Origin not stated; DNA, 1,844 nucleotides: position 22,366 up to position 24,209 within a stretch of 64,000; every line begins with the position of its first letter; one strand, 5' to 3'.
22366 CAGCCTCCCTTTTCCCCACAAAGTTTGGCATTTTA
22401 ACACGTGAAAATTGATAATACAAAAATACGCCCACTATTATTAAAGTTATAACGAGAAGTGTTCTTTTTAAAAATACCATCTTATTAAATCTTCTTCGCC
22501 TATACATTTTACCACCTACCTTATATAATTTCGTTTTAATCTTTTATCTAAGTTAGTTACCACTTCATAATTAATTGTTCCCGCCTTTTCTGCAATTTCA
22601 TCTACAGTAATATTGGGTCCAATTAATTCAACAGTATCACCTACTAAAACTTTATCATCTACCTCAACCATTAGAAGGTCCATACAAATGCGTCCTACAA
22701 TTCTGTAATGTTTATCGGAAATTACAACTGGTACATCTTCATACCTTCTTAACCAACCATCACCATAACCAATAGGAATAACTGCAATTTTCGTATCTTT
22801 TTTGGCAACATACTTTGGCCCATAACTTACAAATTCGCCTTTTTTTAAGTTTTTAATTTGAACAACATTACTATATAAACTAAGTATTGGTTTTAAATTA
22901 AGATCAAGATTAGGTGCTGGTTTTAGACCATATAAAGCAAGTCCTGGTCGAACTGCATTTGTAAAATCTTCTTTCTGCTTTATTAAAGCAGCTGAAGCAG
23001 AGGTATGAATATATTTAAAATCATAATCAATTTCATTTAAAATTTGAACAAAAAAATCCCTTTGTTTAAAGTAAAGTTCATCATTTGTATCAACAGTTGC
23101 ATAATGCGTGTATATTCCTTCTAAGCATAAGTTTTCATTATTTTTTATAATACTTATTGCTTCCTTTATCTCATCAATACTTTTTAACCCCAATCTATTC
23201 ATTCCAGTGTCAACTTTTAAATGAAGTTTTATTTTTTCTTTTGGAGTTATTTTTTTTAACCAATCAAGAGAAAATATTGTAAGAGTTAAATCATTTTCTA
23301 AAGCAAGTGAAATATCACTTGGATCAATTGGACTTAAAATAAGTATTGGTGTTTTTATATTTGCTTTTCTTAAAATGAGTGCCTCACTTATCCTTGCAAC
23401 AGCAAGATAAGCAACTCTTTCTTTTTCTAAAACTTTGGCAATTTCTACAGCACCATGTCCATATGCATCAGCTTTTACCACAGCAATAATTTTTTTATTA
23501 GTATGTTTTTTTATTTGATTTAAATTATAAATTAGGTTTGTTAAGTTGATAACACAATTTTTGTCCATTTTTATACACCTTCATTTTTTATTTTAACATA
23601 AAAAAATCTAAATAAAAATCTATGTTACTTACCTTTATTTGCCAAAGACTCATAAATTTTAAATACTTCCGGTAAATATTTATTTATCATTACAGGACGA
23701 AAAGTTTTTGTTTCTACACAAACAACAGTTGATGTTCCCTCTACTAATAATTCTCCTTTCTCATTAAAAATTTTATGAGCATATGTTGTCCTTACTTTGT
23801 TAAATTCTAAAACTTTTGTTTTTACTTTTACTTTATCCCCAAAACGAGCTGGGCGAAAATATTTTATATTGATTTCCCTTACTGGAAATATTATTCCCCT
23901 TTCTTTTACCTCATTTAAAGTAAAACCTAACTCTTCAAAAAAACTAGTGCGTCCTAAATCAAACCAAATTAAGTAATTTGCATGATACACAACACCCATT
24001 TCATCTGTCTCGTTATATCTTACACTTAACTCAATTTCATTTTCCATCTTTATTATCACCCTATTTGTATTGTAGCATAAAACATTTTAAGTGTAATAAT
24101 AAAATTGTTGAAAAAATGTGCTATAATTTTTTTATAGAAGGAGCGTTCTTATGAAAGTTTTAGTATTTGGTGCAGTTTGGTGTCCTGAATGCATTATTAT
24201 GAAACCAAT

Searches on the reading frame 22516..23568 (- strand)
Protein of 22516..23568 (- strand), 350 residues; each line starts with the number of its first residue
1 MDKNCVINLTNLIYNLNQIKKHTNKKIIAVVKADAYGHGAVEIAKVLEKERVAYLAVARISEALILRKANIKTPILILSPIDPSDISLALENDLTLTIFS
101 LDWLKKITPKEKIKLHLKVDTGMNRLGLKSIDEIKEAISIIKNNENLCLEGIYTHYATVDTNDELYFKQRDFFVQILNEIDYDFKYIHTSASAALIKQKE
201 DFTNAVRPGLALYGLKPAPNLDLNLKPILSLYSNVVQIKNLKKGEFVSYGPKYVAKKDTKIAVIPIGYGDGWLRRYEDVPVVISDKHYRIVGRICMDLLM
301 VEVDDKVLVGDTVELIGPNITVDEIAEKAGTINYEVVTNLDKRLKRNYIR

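Call 60: search_protein_families(library=pfam, proteins=[window:22516-23568:-], max_evalue=0.000001)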
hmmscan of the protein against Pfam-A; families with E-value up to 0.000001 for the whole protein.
window:22516-23568:- (350 aa): 2 families
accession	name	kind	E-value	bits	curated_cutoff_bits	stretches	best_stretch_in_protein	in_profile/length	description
PF01168.26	Ala_racemase_N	-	4.6e-61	206.8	24.1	1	7-217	1-220/220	Alanine racemase, N-terminal domain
PF00842.27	Ala_racemase_C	-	1.8e-42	144.4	25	1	229-348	2-127/127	Alanine racemase, C-terminal domain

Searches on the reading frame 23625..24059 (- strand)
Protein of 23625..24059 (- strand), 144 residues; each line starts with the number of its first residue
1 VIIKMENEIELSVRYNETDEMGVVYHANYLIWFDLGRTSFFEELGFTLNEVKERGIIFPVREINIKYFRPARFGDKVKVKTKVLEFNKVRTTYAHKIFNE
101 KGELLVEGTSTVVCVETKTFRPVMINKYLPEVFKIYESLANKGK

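Call 61: search_protein_families(library=pfam, proteins=[window:23625-24059:-], max_evalue=0.000001)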
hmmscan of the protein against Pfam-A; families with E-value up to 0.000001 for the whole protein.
window:23625-24059:- (144 aa): 3 families
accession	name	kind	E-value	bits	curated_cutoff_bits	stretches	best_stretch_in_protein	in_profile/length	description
PF13279.12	4HBT_2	-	8.1e-22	78.4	25.5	1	13-124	1-113/122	Thioesterase-like superfamily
PF03061.28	4HBT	-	3.7e-18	66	20.6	1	21-104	1-77/79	Thioesterase superfamily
PF01643.23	Acyl-ACP_TE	-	5.4e-11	42.8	23.7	1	42-127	39-125/131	Acyl-ACP thioesterase N-terminal domain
